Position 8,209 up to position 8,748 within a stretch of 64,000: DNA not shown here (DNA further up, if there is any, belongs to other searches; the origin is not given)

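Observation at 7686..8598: Tandem array of three paralogous small Cys-rich proteins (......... module) co-directional with dnaB-recR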

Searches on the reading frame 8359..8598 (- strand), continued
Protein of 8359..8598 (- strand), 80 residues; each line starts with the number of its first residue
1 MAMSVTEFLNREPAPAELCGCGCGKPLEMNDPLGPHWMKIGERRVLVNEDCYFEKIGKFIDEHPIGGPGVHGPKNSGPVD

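Call 45: find_encoding_contigs(protein=P0083, flank=5000, max_places=2)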
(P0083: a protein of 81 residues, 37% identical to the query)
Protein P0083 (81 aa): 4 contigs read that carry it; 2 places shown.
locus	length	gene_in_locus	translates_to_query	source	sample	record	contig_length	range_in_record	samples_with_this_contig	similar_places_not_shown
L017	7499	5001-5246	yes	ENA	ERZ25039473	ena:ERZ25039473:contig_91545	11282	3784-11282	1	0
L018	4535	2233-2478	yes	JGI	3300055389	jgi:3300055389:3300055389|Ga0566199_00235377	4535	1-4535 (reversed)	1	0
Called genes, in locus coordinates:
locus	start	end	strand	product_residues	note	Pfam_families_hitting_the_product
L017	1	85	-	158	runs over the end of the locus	-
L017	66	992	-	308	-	PF00702:Hydrolase, PF12710:HAD (weak), PF13419:HAD_2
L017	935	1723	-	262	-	-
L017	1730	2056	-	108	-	-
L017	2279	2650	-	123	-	-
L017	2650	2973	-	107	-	-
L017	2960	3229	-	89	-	-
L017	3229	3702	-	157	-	-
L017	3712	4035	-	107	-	-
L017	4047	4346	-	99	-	-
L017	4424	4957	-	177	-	PF00218:IGPS (weak)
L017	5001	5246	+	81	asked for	-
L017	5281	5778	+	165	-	-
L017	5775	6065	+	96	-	PF13223:DUF4031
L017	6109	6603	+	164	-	-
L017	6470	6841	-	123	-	-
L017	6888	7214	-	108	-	PF00383:dCMP_cyt_deam_1, PF14437:MafB19-deam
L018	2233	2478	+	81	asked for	-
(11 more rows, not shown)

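Call 46: list_cluster_members(proteins=[P0016, P0018, P0021, P0024, P0029, P0033, P0040, P0045, P0057, P0069])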
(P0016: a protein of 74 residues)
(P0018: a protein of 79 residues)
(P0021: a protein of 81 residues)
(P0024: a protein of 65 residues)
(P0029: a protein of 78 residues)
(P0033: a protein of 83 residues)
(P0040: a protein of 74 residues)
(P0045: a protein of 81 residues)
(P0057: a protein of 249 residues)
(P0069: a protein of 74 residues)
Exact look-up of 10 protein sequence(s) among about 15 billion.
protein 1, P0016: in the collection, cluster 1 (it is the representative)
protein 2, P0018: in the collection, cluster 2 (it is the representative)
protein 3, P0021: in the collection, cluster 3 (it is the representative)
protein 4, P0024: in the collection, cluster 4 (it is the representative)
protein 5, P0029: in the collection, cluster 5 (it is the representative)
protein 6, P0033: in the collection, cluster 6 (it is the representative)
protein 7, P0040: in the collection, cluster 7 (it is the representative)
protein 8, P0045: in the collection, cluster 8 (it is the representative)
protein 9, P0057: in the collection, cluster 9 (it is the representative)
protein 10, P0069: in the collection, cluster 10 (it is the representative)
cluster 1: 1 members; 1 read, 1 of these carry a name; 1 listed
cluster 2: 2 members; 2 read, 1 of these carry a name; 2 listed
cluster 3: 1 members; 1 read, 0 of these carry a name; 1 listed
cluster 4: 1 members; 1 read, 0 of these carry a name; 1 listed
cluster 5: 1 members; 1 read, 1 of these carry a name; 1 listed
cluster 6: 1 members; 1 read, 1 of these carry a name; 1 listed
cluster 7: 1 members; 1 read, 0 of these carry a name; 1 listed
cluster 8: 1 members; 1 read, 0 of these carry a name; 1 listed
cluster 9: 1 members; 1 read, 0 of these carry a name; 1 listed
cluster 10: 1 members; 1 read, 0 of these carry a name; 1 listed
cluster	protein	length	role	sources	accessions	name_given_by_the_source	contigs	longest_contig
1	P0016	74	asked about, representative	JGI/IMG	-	hypothetical protein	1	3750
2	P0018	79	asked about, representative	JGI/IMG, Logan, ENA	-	-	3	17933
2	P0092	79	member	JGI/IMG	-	hypothetical protein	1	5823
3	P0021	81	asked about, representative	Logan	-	-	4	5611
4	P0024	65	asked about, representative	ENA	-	-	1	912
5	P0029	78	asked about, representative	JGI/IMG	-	hypothetical protein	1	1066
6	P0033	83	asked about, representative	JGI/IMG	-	hypothetical protein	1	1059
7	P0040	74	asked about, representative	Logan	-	-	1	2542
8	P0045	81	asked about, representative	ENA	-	-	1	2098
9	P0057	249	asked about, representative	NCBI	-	-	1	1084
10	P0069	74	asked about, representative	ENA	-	-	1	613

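Call 47: predict_structure(alignment_id=A2)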
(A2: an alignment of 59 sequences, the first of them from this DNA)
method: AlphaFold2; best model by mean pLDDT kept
length: 80 residues; sequences in the alignment: 59
mean_pLDDT: 72.0   pTM: 0.44
mean pLDDT of the five models: 72.0, 70.0, 66.0, 65.2, 65.0
residues with pLDDT >= 90: 0; 70-90: 48; 50-70: 32; < 50: 0
segments of 3 or more residues with pLDDT < 50: none
pLDDT, mean of each block of 10 residues (from residue 1): 75 67 71 70 80 84 70 58
secondary structure, 60 per line:
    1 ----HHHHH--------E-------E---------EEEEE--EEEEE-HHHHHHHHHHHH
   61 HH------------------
elements in order: H5-9 E36-40 E43-47 H49-62

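Call 48: find_related_loci(query=P0083, collection=viral_contigs, flank=6000)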
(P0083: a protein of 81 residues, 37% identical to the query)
Query P0083 (81 aa) in viral_contigs; peptide patterns used: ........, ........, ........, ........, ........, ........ (x = any residue, [..] = any of these).
8 stretches matched a pattern, but none encodes a relative of the query by tblastn (E <= 1e-3).

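Call 49: find_related_loci(query=A1, collection=viral_contigs, flank=6000)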
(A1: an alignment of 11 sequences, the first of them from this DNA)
Query A1 (80 aa) in viral_contigs; peptide patterns used: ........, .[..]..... (x = any residue, [..] = any of these).
26 stretches matched a pattern, but none encodes a relative of the query by tblastn (E <= 1e-3).

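Call 57: fold_search(model_id=the predicted structure, library=pdb)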
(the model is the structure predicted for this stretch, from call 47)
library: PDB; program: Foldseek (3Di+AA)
matches with E <= 10: 92; with E <= 0.001: 0
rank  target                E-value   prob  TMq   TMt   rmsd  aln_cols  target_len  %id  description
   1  9fhl_C                1.3e+00  0.28  0.36  0.45   3.5        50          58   18  High-resolution cryo-EM structure of Saccharolobus solfataricus 30S ribosomal subunit bound to mRNA and initiator tRNA (released 2025-01-15)
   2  7nfc_B                1.3e+00  0.07  0.20  0.04  16.6        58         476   16  Cryo-EM structure of NHEJ super-complex (dimer) (released 2021-08-18)
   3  2kyu_MODEL_1_A        1.4e+00  0.12  0.29  0.32   7.3        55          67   18  The solution structure of the PHD3 finger of MLL (released 2010-08-25)
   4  9qms_m                1.5e+00  0.06  0.19  0.04  16.7        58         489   16  DNA-PK bound to 153 bp H2AX nucleosome with ATPyS (released 2026-01-14)
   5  7sgl_B                1.5e+00  0.06  0.19  0.04  16.6        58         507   16  DNA-PK complex of DNA end processing (released 2022-01-12)
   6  9gd7_T                1.8e+00  0.06  0.19  0.04  16.4        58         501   16  DNA-PK Ku80 mediated dimer bound to DNA polymerase Lambda and DNA ligase 4/XRCC4 (released 2025-08-13)
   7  7su3_B                1.8e+00  0.06  0.19  0.04  16.4        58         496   16  CryoEM structure of DNA-PK complex VII (released 2022-01-12)
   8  9cq6_A                2.2e+00  0.06  0.20  0.04  16.4        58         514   16  The ligation complex in the NHEJ pathway (released 2025-04-23)
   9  9n81_A                2.2e+00  0.06  0.20  0.04  16.6        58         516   16  A gap-filling complex with Pol mu engaged in the NHEJ Pathway (released 2025-04-23)
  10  9i04_A                2.3e+00  0.06  0.20  0.04  16.5        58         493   16  Ku70/80, DNA bound to Polymerase Mu (released 2025-12-17)
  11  6erf_A                2.3e+00  0.05  0.19  0.04  16.9        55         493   16  Complex of APLF factor and Ku heterodimer bound to DNA (released 2018-10-17)
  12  9iol_B                2.5e+00  0.05  0.20  0.04  16.9        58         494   16  Cryo-EM structure of the complex of DNA, Ku70/80, and laXLF. (released 2025-07-09)
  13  9gyf_A                2.5e+00  0.05  0.19  0.04  16.6        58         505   16  Ku70/80 with PAXX peptide mutation K193R (released 2025-10-15)
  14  9cq3_a                2.7e+00  0.04  0.19  0.04  16.7        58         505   16  The gap-filling complex with Pol mu engaged in the NHEJ pathway (released 2025-04-23)
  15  9fny_A1               2.8e+00  0.21  0.34  0.43   3.0        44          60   16  PF30S-PF30S dimer mediated by aRDF from P. furiosus (Structure I) (released 2025-01-15)
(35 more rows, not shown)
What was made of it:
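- On Treble-clef / zinc-ribbon fold group (structural class, not a homologous family): Foldseek's best E is 1.3 (call 57).
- The top, non-significant Foldseek hit (E 1.3, call 57) is 9fhl_C, a small zinc-finger protein in a Saccharolobus 30S structure.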

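Call 58: fold_search(model_id=the predicted structure, library=viral)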
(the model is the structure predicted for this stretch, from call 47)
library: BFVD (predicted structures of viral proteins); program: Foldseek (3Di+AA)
matches with E <= 10: 246; with E <= 0.001: 0
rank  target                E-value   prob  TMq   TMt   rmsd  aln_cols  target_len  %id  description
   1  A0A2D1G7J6            2.9e-01  0.38  0.31  0.19  10.1        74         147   15  (no name in the UniProt tables at hand)
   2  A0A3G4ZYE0            3.3e-01  0.72  0.45  0.10  11.0        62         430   18  Uncharacterized protein [Edafosvirus sp.]
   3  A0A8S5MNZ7            4.0e-01  0.16  0.29  0.29  10.9        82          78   16  Uncharacterized protein [Siphoviridae sp. ct89Z21]
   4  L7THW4                4.9e-01  0.20  0.22  0.25   8.9        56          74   16  Uncharacterized protein [Haloarcula vallismortis tailed virus 1]
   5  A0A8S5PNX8            6.5e-01  0.30  0.39  0.21  13.0        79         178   19  Transcription initiation factor IIE, alpha FINGER, Transcription [Myoviridae sp. ctwwN25]
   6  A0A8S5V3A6            6.9e-01  0.23  0.33  0.15  11.0        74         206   23  ATP-dependent Clp protease ATP-binding subunit [Siphoviridae sp. ctt0c4]
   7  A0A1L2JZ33            6.9e-01  0.18  0.32  0.35  12.5        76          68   18  Uncharacterized protein [Aeribacillus phage AP45]
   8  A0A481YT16            7.4e-01  0.47  0.37  0.11   4.4        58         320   17  C2H2-type domain-containing protein [Marseillevirus LCMAC101]
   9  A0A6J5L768            7.4e-01  0.38  0.41  0.47  10.8        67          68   16  Uncharacterized protein [uncultured Caudovirales phage]
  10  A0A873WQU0            7.9e-01  0.47  0.42  0.28   7.1        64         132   14  Uncharacterized protein [Providencia phage Kokobel1]
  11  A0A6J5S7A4            9.1e-01  0.44  0.40  0.46   3.8        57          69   16  Uncharacterized protein [uncultured Caudovirales phage]
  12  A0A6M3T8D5            9.1e-01  0.21  0.31  0.39   6.2        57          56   14  (no name in the UniProt tables at hand)
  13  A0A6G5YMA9            9.7e-01  0.47  0.37  0.29   3.8        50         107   14  (no name in the UniProt tables at hand)
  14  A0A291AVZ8            9.7e-01  0.20  0.37  0.32  11.0        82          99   12  (no name in the UniProt tables at hand)
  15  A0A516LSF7            1.1e+00  0.66  0.43  0.54   2.6        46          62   22  (no name in the UniProt tables at hand)
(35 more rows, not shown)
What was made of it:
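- On Phage or anti-phage defence protein families: BFVD Foldseek best E is 0.29 (call 58).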

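Call 64: find_encoding_contigs(protein=P0018, flank=5000, max_places=2)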
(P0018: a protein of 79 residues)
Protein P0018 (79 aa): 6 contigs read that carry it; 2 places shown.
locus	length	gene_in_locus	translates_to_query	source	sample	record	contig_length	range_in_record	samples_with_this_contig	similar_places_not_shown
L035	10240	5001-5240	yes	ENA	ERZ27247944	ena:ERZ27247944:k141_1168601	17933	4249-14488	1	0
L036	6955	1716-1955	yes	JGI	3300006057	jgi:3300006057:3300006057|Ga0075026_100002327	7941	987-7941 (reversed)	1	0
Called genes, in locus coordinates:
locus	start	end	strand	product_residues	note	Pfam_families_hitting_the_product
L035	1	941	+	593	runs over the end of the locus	PF00009:GTP_EFTU, PF03144:GTP_EFTU_D2 (weak), PF14492:EFG_III, PF00679:EFG_C, PF06421:LepA_C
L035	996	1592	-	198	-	-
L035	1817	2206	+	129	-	PF04977:DivIC (weak)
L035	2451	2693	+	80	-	PF00462:Glutaredoxin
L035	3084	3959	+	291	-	-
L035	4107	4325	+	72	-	-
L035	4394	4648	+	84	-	-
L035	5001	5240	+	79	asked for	-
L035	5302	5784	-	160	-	PF00011:HSP20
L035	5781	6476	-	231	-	PF13367:PrsW-protease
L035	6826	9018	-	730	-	PF00133:tRNA-synt_1, PF01406:tRNA-synt_1e (faint), PF09334:tRNA-synt_1g (weak), PF00133:tRNA-synt_1, PF08264:Anticodon_1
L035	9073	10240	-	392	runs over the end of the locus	PF00814:TsaD, PF22521:HypF_C_2 (weak)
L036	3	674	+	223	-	?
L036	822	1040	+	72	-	-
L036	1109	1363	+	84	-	-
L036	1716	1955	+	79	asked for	-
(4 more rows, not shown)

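Call 65: search_protein_families(library=phrogs, proteins=[window:8359-8598:-, P0083, P0052, P0085, P0021, P0040], max_evalue=1)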
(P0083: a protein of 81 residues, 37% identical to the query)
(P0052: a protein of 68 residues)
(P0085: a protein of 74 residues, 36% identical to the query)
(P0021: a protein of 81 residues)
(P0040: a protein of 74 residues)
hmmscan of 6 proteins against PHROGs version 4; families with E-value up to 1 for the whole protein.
seq(80 aa): 0 families

P0083 (81 aa): 1 family
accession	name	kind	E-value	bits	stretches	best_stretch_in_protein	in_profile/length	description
phrog_31337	-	unknown function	0.39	11.8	1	29-60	6-34/38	-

P0052 (68 aa): 0 families

P0085 (74 aa): 0 families

P0021 (81 aa): 0 families

P0040 (74 aa): 11 families
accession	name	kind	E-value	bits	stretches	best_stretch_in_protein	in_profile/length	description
phrog_7461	-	unknown function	0.022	15.6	1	47-62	35-50/52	-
phrog_10682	-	unknown function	0.024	15.1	1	34-58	36-60/62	-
phrog_1581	-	unknown function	0.03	15.1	1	22-52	105-134/176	-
phrog_27876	-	unknown function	0.047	14.9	0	14-34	13-31/48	-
phrog_4921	-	unknown function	0.18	12.9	1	40-65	76-101/116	-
phrog_3693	-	unknown function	0.21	12.4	1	23-35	6-18/44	-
phrog_672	-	unknown function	0.28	11.8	0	42-60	15-33/58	-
phrog_2999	-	unknown function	0.33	12.5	1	46-63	37-54/108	-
phrog_13482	-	unknown function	0.33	11.9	1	41-54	25-38/41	-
phrog_4852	-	unknown function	0.42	11.3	1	20-64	12-48/194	-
phrog_16252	-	unknown function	0.49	11.8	0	45-60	53-68/71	-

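Call 66: search_protein_families(library=padloc, proteins=[window:8359-8598:-], max_evalue=1)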
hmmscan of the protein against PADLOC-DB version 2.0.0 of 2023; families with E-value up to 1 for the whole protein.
seq(80 aa): 0 families

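Call 72: search_protein_families(library=ncbifam, proteins=[L013:4448-4912:+, L017:4424-4957:-, L017:5281-5778:+, L017:5775-6065:+], max_evalue=0.01)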
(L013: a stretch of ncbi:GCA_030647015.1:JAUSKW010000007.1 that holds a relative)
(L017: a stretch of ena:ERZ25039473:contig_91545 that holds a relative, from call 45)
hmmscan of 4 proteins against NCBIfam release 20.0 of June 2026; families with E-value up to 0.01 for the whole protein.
L013:4448-4912:+ (154 aa): 7 families
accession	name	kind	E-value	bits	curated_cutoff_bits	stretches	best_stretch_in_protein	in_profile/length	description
NF040501.1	resist_ArsN2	equivalog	4.5e-07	29.5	125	1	70-134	40-104/133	arsenic resistance N-acetyltransferase ArsN2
NF033075.0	AAC_6p_Steno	equivalog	3.6e-05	23.9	290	1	23-118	19-115/148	aminoglycoside 6'-N-acetyltransferase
NF000138.1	AAC_6p_Iz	exception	0.00017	21.8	320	1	23-119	23-120/153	aminoglycoside N-acetyltransferase AAC(6')-Iz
NF000497.1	AAC_6p_Iak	exception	0.00055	20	325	1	44-119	43-120/153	aminoglycoside N-acetyltransferase AAC(6')-Iak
NF007853.0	PRK10562.1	equivalog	0.0014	18.9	125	1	70-150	60-139/146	N-acetyltransferase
NF043067.1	AAC_6p_group_E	equivalog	0.0031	17.4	140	1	79-116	71-108/140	aminoglycoside 6'-N-acetyltransferase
NF007807.0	PRK10514.1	equivalog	0.0035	17.3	134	1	22-142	15-133/147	acetyltransferase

L017:4424-4957:- (177 aa): 6 families
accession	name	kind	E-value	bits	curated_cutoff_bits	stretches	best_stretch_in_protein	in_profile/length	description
NF001374.0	PRK00278.2-1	equivalog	1.2e-06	28.1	258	1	3-87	48-134/249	indole-3-glycerol phosphate synthase TrpC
NF001371.0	PRK00278.1-3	equivalog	6.4e-06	25.7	307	1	2-86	46-134/255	indole-3-glycerol phosphate synthase TrpC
NF001376.0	PRK00278.2-3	equivalog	1.2e-05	24.9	284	1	3-90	46-137/255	indole-3-glycerol phosphate synthase TrpC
NF001378.0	PRK00278.2-5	equivalog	5.4e-05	22.5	360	1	3-90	54-145/263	indole-3-glycerol phosphate synthase TrpC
NF001377.0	PRK00278.2-4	equivalog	0.00016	21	260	1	3-87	51-139/259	indole-3-glycerol phosphate synthase TrpC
NF006945.0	PRK09427.1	equivalog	0.00067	18.3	380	1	3-85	55-140/461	bifunctional indole-3-glycerol-phosphate synthase TrpC/phosphoribosylanthranilate isomerase TrpF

L017:5281-5778:+ (165 aa): 0 families

L017:5775-6065:+ (96 aa): 0 families
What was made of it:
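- Tried and rejected: Only weak ArsN2 and AAC(6') similarities appear, all below cut-off (call 72).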

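Call 74: search_dna_similar(query=window:8359-8598:-, collection=phages, mode=protein, max_evalue=1, max_rows=8)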
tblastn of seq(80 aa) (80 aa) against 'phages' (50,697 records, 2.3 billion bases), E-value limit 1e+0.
Records with a match: 1; places in all: 1; records where one place covers at least 80% of the query: 0.
Best place of each record, by identity: <60% 1.
By first word of the organism name: Vibrio 1.
By host as written in the record: Vibrio cyclitrophicus 1.
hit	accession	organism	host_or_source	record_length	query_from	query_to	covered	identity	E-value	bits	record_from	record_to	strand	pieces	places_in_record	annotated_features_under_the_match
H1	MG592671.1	Vibrio phage 2.275.O._10N.286.54.E11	Vibrio cyclitrophicus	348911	24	68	56%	40.0%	8e-2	35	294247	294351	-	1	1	carbohydrate-binding module family 5/12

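Call 75: search_dna_similar(query=P0069, collection=phages, mode=protein, max_evalue=1, max_rows=8)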
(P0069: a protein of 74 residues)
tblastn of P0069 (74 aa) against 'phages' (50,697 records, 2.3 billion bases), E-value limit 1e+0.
No match.
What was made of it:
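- On Phage or anti-phage defence protein families: Two IMG/VR scans found no relatives (calls 48, 49). tblastn against 50,697 phage records gave one chance-level hit (E 0.08) in the first search and none in the second (calls 74, 75).
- Tried and rejected: No relatives in IMG/VR or in GenBank phages (calls 48, 49, 74, 75).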

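Call 83: list_cluster_members(proteins=[P0022, P0023, P0025, P0026, P0027, P0031, P0035, P0036, P0038, P0039])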
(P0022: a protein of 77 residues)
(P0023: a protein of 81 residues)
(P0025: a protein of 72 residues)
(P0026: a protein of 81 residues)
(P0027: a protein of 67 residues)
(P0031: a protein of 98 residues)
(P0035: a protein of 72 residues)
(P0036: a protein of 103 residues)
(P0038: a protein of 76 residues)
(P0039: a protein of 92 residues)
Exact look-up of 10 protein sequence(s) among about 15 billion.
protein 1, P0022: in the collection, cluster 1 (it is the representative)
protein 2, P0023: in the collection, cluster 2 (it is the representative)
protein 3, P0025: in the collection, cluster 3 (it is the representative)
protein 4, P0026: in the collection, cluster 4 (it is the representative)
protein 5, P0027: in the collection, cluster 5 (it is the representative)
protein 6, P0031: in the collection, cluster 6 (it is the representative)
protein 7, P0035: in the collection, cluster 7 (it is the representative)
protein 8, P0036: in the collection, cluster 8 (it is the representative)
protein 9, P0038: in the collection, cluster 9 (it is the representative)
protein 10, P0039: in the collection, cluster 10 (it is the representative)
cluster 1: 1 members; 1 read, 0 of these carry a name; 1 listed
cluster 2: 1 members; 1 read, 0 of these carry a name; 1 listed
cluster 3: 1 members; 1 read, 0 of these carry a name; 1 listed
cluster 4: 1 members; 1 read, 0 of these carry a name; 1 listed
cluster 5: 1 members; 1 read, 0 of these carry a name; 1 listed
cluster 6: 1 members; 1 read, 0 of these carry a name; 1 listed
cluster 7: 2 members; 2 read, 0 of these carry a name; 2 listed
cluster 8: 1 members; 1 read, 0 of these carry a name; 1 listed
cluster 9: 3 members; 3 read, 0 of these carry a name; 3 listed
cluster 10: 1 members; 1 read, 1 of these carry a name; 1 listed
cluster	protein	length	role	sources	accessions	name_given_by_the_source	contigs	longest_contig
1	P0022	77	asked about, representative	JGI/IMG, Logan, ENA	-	-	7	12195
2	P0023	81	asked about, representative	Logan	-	-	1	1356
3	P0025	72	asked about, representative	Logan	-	-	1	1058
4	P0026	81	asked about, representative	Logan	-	-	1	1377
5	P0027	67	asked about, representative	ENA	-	-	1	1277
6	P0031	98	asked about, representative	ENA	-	-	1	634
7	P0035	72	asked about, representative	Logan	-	-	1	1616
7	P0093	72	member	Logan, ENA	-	-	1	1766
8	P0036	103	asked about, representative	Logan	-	-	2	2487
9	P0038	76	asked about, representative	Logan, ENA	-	-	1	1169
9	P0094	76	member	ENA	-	-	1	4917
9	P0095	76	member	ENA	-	-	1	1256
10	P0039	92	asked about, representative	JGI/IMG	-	hypothetical protein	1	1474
